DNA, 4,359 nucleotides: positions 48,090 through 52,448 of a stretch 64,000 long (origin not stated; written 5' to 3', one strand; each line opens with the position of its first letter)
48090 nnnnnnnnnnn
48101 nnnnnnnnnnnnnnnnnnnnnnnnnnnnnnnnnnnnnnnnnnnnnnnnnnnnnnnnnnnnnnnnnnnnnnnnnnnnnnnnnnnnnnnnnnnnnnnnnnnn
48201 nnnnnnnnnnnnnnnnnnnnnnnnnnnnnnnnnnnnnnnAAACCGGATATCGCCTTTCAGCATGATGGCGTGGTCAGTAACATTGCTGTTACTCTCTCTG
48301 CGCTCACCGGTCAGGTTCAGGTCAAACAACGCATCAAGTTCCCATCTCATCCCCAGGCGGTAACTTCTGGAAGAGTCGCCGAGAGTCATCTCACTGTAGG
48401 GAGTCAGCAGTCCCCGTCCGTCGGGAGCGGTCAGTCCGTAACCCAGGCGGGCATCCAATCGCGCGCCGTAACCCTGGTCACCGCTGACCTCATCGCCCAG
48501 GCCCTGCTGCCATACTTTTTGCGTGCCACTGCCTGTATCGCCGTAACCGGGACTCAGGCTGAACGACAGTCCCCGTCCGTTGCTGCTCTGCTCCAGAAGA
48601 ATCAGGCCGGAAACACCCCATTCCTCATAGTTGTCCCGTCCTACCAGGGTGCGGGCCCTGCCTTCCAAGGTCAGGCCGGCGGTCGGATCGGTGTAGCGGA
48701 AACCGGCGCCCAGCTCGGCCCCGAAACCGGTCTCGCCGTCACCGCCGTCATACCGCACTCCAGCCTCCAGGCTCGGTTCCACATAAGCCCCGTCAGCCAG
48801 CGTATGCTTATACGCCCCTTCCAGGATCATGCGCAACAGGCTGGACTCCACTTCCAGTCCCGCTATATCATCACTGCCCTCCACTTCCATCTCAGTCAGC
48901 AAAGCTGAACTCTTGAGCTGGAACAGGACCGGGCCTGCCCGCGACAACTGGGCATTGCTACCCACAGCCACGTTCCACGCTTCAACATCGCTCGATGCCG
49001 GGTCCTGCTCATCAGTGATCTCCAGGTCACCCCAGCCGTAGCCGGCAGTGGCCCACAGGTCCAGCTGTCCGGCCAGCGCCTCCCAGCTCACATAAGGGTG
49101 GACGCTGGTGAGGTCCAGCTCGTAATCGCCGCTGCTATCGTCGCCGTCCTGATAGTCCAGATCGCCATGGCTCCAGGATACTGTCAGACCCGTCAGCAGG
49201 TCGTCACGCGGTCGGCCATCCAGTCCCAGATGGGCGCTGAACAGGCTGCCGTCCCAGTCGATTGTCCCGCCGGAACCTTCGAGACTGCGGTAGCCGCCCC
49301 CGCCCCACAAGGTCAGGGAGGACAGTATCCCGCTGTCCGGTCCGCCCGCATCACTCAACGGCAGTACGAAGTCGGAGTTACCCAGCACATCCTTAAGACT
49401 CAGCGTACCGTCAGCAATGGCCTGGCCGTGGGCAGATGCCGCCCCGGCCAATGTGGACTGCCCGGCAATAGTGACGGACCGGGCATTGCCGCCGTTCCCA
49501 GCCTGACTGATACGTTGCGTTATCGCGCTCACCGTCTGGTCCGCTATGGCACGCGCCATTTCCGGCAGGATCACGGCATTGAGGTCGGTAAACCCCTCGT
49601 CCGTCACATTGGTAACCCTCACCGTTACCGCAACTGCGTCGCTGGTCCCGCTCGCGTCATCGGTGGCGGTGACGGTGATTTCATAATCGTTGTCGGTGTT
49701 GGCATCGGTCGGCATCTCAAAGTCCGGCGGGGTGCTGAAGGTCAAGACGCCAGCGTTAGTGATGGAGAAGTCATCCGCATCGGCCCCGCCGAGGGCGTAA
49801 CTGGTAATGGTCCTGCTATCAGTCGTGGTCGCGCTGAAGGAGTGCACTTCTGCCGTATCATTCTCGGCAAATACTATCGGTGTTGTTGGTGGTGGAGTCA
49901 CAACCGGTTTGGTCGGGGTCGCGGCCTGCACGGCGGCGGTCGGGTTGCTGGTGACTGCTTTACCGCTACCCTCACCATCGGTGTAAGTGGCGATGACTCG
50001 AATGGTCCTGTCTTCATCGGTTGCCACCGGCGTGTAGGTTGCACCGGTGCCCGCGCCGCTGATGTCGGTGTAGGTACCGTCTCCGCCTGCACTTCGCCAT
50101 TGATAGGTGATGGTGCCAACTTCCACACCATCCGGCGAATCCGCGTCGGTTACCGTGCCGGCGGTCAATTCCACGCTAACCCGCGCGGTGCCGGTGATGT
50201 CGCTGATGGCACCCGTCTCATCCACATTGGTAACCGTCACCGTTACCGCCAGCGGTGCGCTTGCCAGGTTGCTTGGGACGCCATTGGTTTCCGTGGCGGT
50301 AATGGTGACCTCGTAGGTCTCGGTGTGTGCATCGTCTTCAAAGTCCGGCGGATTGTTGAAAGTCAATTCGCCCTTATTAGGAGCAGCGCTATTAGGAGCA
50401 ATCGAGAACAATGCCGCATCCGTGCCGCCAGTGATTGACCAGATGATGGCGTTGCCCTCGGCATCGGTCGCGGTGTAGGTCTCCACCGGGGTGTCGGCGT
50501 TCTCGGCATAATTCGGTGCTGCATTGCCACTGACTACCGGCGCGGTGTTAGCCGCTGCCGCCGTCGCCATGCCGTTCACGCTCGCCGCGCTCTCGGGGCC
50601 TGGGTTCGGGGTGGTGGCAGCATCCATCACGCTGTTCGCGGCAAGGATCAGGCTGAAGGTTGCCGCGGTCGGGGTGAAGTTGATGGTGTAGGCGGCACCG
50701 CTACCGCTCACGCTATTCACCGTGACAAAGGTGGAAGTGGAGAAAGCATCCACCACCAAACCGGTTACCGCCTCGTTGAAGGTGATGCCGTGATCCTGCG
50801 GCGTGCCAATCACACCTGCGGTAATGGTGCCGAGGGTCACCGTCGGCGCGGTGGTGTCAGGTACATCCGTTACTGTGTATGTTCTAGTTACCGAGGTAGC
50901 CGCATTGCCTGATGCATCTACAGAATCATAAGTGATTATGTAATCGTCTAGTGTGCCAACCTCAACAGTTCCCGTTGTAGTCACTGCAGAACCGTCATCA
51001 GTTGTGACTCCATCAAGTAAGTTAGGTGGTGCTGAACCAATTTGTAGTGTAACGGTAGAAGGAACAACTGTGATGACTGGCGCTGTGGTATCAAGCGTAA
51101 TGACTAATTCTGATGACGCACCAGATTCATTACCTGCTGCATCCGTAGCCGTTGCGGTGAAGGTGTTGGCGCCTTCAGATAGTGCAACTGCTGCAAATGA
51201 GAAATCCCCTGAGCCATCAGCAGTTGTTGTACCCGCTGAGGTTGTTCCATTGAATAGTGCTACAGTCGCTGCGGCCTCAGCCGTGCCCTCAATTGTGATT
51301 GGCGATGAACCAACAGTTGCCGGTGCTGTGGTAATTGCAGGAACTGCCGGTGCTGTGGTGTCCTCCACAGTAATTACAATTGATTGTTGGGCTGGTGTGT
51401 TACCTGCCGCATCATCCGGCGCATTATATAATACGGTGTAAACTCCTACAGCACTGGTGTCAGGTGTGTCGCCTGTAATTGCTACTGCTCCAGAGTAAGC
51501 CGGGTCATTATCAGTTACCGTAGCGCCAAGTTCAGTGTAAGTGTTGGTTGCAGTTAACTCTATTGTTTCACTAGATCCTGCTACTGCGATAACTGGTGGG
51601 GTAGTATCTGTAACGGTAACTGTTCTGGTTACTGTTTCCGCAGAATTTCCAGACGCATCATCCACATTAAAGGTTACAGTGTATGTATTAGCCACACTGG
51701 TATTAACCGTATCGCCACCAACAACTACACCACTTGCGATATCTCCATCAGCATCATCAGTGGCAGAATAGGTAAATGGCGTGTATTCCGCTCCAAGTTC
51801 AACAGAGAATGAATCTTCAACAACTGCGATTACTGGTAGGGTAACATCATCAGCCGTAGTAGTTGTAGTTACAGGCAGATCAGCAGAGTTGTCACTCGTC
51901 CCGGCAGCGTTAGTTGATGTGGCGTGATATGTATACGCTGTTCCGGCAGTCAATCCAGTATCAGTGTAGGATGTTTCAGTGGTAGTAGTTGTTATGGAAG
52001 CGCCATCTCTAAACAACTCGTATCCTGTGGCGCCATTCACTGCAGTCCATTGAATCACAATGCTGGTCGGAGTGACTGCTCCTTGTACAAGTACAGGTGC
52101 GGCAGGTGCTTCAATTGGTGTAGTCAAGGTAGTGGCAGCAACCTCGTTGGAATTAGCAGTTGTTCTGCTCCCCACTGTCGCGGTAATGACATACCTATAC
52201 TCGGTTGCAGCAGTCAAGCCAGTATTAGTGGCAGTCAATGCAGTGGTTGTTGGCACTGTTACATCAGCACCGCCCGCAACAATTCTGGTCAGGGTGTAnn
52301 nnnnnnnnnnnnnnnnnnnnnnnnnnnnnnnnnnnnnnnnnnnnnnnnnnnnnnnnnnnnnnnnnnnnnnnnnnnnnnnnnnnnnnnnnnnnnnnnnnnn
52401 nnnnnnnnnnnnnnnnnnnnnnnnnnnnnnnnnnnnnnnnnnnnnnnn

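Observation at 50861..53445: Two codon dialects inside one gene: a ~2.6-kb lower-GC block, plus smaller ones, embedded in high-GC modules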

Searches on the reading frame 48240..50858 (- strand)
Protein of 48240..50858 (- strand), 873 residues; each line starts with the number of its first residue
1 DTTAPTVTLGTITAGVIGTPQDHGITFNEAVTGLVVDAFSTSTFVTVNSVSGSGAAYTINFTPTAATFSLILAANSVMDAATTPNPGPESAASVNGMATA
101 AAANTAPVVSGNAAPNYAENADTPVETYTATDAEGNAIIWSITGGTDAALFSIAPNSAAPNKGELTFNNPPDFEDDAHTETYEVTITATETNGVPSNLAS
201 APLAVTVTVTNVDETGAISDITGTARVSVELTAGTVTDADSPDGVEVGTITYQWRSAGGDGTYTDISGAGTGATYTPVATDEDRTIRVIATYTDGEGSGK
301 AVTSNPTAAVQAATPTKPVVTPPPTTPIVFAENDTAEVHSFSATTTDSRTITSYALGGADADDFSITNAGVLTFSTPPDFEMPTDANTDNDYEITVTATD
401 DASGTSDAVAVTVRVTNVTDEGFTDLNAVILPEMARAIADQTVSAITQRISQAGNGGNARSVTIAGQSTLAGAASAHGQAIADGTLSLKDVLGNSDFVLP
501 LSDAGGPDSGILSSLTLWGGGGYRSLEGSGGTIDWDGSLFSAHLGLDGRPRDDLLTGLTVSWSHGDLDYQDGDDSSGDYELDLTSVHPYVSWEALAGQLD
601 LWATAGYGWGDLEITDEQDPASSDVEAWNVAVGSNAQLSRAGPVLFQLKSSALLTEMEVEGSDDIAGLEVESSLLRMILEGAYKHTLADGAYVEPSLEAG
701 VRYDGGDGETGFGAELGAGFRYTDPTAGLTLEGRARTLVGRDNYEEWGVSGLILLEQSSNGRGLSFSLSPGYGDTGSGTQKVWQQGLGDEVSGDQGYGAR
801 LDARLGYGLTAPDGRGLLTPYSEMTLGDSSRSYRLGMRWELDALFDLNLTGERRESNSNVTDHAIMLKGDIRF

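Call 25: find_homologous_proteins(query=window:48240-50858:-, max_evalue=1e-10)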
Query window:48240-50858:- (873 aa): 612 proteins with E <= 1e-10 among 8000 candidates; the best 120 are listed.
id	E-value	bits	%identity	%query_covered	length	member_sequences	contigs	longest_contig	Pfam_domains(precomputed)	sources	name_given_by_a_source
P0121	1.5e-274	932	55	87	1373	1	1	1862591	PF25059.2,PF00028.24,PF14269.13,PF24489.2,PF05345.19,PF16709.12,PF00041.28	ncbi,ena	-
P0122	3.2e-259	881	64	55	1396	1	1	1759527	PF22352.3,PF03797.26,PF05345.19,PF19078.7,PF00041.28,PF18911.7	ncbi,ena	-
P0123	8.0e-215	734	73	55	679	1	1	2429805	PF21027.4,PF22352.3,PF17963.8,PF03797.26,PF02010.22,PF18911.7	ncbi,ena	-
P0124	1.3e-213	730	74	54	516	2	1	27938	PF05345.19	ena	-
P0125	2.0e-212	726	66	11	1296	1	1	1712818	PF12733.14,PF16403.12,PF19078.7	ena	-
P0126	1.1e-211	724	63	12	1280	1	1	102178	PF12733.14,PF16403.12,PF19078.7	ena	-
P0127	2.4e-211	722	69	59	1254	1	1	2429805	PF07679.23,PF20579.5,PF03160.21,PF05981.18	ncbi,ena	-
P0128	1.0e-210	720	73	54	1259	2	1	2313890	PF23237.2,PF17963.8,PF17892.8,PF02494.23,PF16403.12,PF05345.19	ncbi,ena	-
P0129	7.4e-209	714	72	58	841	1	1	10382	PF23237.2,PF17963.8,PF17892.8,PF02494.23,PF16403.12,PF05345.19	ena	-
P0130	1.3e-200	687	36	70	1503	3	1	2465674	PF12733.14,PF21027.4,PF22352.3,PF00028.24,PF19078.7,PF18911.7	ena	-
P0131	3.6e-196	672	81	45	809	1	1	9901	PF03382.21,PF03797.26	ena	-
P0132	8.3e-173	595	40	51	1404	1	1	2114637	PF12733.14,PF00028.24,PF19078.7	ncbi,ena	-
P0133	3.5e-168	580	41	72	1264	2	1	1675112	PF07495.20,PF21027.4,PF22352.3,PF00801.27,PF17963.8,PF00028.24,PF16403.12,PF05345.19,PF02010.22,PF18911.7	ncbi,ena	-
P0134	1.0e-163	565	41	51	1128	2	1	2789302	PF12733.14,PF19078.7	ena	-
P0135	1.4e-157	545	47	56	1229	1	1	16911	PF21027.4,PF22352.3,PF00028.24,PF16403.12,PF19078.7,PF18911.7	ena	-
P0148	4.9e-105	371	43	59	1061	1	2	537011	PF03797.26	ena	-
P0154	9.6e-97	343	42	54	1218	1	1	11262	PF17963.8,PF17892.8,PF00028.24,PF17803.8,PF03797.26,PF00041.28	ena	-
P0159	2.5e-90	322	40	55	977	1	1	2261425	PF20579.5,PF03797.26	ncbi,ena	-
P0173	2.1e-82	296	42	56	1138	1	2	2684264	PF21027.4,PF22352.3,PF03797.26,PF05345.19,PF18911.7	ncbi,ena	-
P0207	7.0e-70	255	36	56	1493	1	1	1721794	PF21027.4,PF22352.3,PF03797.26,PF12799.14,PF13855.13,PF13753.13,PF02010.22,PF18911.7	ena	-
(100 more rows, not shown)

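Call 26: find_encoding_contigs(protein=P0121, flank=10000, max_places=2)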
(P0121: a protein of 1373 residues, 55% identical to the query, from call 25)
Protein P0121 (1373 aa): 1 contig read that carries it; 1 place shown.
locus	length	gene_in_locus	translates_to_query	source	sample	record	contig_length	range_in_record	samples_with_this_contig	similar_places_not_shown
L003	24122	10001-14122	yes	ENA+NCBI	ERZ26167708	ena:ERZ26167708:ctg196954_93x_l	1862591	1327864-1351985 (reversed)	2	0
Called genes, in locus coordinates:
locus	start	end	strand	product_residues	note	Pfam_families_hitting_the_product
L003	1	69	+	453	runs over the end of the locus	PF13701:DDE_Tnp_1_4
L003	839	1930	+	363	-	PF13701:DDE_Tnp_1_4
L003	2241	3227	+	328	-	PF13384:HTH_23, PF13518:HTH_28, PF13551:HTH_29, PF13565:HTH_32, PF13358:DDE_3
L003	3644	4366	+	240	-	PF05345:He_PIG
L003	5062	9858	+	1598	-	PF05345:He_PIG, PF12733:Cadherin-like, PF19078:Big_12 (weak), PF12733:Cadherin-like, PF16403:Bact_surface_Ig-like, PF00041:fn3 (weak)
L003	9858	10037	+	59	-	-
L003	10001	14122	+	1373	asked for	PF14269:Arylsulfotran_2 (faint), PF16709:SCAB-Ig (faint), PF00041:fn3, PF24489:Ig_J_second (faint), PF00028:Cadherin (weak), PF00041:fn3, PF00028:Cadherin (weak), PF05345:He_PIG, +1 more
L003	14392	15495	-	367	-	PF05598:DUF772, PF13751:DDE_Tnp_1_6 (weak)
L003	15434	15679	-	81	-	-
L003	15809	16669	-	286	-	-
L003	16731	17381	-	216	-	PF13428:TPR_14 (faint)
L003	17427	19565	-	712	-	PF03030:H_PPase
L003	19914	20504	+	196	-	PF00719:Pyrophosphatase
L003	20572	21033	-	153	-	-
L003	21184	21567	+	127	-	PF01502:PRA-CH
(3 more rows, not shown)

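Call 27: find_encoding_contigs(protein=P0131, flank=10000, max_places=2)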
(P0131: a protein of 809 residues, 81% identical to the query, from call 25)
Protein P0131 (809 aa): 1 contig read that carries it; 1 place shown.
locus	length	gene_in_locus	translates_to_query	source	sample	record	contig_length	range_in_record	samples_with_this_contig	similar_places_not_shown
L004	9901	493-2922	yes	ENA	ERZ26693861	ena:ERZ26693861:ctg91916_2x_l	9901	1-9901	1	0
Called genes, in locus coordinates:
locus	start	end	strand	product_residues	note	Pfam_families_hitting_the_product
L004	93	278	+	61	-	-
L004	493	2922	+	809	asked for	PF03382:DUF285, PF03797:Autotransporter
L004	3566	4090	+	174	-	PF02525:Flavodoxin_2, PF03358:FMN_red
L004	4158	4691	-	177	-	-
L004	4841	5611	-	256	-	PF06347:SH3_4 (weak), PF08239:SH3_3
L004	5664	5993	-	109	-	PF00515:TPR_1 (faint), PF07719:TPR_2 (faint), PF13432:TPR_16 (weak)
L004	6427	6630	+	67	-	PF02597:ThiS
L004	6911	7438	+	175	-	PF05690:ThiG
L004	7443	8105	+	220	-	PF02581:TMP-TENI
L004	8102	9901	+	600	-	?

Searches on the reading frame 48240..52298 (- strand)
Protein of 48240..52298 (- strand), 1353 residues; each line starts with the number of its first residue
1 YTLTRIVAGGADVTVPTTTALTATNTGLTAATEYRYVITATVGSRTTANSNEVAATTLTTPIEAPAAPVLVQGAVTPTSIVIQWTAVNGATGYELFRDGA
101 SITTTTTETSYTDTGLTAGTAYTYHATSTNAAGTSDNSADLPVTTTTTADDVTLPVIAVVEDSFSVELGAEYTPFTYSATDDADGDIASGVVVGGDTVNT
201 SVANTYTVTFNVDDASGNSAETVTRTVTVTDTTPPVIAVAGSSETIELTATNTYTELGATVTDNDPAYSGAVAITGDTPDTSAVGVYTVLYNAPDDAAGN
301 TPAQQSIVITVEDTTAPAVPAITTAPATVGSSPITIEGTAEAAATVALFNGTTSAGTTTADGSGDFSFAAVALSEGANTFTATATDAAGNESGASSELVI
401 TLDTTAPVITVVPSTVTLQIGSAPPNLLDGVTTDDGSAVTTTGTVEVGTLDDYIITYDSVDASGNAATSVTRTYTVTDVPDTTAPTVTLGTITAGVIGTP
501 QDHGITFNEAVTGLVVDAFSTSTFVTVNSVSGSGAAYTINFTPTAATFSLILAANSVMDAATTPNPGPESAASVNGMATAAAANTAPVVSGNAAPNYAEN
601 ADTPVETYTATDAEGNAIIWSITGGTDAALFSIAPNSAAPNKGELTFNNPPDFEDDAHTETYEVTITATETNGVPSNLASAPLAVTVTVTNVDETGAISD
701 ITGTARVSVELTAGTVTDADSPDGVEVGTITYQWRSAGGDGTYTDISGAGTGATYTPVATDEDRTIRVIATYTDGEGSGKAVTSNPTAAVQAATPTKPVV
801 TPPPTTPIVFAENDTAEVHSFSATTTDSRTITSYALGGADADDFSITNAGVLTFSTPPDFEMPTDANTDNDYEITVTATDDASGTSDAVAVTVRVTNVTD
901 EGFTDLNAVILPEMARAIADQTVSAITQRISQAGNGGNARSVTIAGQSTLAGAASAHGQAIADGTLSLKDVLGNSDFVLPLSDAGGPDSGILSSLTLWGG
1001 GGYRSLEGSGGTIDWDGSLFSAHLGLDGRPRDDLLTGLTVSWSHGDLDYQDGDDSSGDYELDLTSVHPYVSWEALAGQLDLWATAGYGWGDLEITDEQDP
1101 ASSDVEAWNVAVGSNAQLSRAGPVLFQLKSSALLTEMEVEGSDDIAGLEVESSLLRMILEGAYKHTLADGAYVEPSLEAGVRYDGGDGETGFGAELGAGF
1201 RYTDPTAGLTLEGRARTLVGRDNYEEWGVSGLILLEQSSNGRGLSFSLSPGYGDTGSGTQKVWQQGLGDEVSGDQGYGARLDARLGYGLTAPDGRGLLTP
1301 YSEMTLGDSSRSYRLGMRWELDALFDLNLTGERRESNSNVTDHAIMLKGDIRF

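Call 8: search_protein_families(library=pfam, proteins=[window:48240-52298:-], max_evalue=0.01)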
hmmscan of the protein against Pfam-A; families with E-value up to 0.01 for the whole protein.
window:48240-52298:- (1353 aa): 7 families
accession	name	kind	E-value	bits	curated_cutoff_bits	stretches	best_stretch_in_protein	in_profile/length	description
PF16403.11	Bact_surface_Ig-like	-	1.1e-20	73.9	27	3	162-229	7-71/71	Bacterial surface protein, Ig-like domain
PF19077.6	Big_13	-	5.4e-09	36.9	27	1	335-404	30-102/102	Bacterial Ig-like domain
PF17936.7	Big_6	-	1.4e-07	32.1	27.6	1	327-395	8-77/83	Bacterial Ig domain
PF00028.23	Cadherin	-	2.7e-07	31.4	28.8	2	599-688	7-93/93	Cadherin domain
PF00041.27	fn3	-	7.5e-07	29.7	25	1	72-142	9-82/84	Fibronectin type III domain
PF18981.6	InlK_D3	-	0.00052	20.5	25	1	859-895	39-75/75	Internalin K domain (D3/D4)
PF16893.11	fn3_2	-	0.0015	19.1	27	1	64-135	2-80/89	Fibronectin type III domain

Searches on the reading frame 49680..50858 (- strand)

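Call 40: search_protein_families(library=pfam, proteins=[window:49680-50858:-], max_evalue=1)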
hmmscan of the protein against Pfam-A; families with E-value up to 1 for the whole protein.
window:49680-50858:- (393 aa): 1 family
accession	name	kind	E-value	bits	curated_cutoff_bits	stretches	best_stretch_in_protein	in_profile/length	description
PF00028.23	Cadherin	-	4.2e-06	27.5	28.8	1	119-208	7-93/93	Cadherin domain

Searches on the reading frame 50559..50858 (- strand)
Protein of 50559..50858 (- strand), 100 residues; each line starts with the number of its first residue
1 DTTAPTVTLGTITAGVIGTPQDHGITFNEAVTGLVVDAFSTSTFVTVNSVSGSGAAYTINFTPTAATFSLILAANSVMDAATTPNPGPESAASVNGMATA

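Call 64: search_protein_families(library=pfam, proteins=[window:50559-50858:-], max_evalue=0.01)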
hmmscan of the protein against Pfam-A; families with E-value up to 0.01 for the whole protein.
window:50559-50858:- (100 aa): 1 family
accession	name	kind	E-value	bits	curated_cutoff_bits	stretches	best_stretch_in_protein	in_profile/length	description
PF19078.6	Big_12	-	1e-06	29.3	27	1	1-90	1-96/102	Bacterial Ig-like domain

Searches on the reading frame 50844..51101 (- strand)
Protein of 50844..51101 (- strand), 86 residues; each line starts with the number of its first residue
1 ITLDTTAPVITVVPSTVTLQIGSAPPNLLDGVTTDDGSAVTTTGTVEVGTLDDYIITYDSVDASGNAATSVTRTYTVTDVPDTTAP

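Call 64: search_protein_families(library=pfam, proteins=[window:50844-51101:-], max_evalue=0.01)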
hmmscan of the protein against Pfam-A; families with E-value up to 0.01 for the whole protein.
window:50844-51101:- (86 aa): 1 family
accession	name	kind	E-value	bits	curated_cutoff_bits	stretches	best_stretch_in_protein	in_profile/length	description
PF16403.11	Bact_surface_Ig-like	-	3.7e-06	27.3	27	1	38-77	33-71/71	Bacterial surface protein, Ig-like domain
